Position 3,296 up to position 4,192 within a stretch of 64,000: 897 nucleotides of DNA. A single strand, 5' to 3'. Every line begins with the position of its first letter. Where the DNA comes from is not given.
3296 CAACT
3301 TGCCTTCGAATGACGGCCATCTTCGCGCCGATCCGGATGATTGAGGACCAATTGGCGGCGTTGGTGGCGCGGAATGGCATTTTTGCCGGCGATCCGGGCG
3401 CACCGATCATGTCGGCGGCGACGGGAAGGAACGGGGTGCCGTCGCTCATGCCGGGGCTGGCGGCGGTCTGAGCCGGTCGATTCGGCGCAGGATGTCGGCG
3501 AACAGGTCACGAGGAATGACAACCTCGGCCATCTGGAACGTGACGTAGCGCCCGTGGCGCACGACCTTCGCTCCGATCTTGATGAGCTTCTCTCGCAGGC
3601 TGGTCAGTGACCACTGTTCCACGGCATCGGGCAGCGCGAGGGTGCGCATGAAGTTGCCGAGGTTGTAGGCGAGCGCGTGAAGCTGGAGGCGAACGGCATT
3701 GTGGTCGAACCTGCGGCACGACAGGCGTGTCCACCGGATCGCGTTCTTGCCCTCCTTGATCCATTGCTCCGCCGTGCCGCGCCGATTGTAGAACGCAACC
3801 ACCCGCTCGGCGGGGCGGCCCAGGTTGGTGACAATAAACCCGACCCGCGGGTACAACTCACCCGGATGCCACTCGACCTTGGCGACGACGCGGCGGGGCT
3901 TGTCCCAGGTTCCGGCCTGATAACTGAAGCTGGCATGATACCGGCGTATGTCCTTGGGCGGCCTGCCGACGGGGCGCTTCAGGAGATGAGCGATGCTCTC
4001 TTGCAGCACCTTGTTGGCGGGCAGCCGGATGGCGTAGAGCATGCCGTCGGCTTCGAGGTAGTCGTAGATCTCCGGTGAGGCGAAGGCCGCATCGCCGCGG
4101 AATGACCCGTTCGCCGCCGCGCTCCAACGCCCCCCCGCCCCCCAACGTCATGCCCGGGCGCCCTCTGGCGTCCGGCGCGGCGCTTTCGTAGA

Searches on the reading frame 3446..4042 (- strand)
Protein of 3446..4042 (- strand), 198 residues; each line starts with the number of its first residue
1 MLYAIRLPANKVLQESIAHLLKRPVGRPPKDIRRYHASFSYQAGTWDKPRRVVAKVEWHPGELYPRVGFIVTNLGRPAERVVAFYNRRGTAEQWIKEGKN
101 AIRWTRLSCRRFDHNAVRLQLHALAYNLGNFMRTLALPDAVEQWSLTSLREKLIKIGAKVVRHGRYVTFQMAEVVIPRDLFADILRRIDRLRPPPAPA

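Call 76: search_protein_families(library=ncbifam, proteins=[window:3446-4042:-])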
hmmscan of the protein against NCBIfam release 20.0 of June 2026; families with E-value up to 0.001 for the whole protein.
window:3446-4042:- (198 aa): 1 family
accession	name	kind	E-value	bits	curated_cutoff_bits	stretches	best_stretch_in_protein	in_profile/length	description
NF033539.1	transpos_IS1380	equivalog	4e-50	170.7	180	1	3-173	233-417/419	IS1380 family transposase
